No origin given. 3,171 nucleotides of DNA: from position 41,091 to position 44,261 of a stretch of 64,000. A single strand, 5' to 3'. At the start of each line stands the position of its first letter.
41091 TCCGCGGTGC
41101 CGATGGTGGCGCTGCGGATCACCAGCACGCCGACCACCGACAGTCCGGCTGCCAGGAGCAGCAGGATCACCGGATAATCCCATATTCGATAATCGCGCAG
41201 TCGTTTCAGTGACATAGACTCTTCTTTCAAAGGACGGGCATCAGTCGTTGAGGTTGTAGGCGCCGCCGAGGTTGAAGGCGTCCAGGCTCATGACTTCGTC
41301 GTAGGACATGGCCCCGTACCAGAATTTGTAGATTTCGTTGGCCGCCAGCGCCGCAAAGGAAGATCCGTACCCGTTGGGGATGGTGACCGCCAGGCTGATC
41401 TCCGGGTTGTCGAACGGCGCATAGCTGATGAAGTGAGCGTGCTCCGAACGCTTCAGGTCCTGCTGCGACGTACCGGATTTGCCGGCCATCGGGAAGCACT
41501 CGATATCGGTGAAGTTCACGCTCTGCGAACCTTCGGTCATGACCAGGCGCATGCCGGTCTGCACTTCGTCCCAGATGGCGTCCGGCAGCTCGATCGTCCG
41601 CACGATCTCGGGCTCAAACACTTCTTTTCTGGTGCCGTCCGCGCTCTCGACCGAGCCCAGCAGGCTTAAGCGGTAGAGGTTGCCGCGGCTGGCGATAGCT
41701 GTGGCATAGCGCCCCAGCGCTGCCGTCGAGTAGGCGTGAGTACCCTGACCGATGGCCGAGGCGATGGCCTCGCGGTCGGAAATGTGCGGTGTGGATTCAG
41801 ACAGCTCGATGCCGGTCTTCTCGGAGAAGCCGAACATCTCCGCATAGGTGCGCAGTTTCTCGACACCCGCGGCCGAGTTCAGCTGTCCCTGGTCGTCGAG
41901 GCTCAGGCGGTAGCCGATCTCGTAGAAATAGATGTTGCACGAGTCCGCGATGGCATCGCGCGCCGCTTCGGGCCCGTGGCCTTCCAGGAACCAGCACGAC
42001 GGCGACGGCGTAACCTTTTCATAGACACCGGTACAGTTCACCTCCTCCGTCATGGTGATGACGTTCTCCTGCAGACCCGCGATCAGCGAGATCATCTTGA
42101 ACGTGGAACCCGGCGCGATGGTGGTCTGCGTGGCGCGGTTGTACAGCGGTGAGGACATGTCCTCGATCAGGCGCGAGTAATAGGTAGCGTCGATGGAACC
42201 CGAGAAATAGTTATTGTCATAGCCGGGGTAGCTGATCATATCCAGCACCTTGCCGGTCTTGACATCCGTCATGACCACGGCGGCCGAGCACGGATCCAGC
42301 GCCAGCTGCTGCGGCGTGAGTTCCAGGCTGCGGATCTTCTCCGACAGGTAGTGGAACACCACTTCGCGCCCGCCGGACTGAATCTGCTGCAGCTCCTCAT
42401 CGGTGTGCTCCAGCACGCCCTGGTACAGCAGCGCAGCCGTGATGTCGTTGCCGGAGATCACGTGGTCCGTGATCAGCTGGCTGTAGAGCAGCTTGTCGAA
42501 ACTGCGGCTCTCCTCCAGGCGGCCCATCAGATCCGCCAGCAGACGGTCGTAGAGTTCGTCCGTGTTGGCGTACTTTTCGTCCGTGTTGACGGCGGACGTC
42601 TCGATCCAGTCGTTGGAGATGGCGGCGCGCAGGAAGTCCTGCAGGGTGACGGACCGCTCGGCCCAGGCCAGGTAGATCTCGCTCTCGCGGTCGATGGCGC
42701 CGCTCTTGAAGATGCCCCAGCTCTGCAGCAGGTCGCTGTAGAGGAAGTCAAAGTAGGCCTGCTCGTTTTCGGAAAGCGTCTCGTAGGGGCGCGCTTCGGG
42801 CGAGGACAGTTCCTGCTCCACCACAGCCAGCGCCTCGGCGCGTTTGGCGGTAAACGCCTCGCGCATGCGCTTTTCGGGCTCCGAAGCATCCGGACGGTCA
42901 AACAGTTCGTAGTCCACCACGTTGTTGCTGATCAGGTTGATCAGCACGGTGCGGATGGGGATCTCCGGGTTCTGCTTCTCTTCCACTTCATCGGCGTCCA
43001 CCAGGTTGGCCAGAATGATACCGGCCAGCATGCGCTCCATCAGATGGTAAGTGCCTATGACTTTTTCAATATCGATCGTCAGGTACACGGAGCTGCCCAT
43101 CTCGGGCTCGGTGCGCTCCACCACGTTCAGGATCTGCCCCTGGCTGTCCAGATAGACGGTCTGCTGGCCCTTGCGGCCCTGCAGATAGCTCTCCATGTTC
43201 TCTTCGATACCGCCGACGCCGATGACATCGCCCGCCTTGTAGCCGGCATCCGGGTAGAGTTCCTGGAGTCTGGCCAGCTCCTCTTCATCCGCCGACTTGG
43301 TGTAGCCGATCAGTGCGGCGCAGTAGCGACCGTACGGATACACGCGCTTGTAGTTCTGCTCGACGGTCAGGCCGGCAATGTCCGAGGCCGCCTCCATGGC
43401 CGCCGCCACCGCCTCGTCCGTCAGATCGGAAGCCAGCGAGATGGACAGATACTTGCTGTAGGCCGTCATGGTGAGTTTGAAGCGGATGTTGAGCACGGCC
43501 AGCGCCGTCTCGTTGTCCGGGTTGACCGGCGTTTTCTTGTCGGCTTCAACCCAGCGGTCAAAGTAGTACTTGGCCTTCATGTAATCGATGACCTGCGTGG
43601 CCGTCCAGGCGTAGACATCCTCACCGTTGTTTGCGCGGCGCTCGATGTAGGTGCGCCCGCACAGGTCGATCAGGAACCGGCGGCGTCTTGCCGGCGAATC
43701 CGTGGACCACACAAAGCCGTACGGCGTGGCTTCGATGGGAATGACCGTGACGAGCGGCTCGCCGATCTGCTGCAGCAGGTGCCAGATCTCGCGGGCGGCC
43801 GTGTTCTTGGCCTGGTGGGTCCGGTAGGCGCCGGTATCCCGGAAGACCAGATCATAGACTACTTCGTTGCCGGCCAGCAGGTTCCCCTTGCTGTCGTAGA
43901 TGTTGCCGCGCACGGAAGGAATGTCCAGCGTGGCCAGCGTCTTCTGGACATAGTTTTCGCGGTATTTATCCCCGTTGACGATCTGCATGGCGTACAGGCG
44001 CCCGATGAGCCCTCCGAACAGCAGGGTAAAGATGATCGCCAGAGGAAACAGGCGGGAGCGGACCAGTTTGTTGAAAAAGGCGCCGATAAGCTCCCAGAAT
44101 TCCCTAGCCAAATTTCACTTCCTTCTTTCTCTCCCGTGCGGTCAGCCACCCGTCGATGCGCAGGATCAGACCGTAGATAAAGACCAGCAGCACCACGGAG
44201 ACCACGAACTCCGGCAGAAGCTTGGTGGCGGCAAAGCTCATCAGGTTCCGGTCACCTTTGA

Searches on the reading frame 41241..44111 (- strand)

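Call 65: search_protein_families(library=pfam, proteins=[window:41241-44111:-], max_evalue=0.00001)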
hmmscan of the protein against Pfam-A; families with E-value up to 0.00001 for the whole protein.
window:41241-44111:- (956 aa): 2 families
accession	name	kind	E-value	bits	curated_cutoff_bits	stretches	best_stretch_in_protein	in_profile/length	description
PF00905.27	Transpeptidase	-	2.1e-47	162.2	22.1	1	611-928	2-298/299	Penicillin binding protein transpeptidase domain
PF03717.20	PBP_dimer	-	4e-36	125.6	24.4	1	64-330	2-178/180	Penicillin-binding Protein dimerisation domain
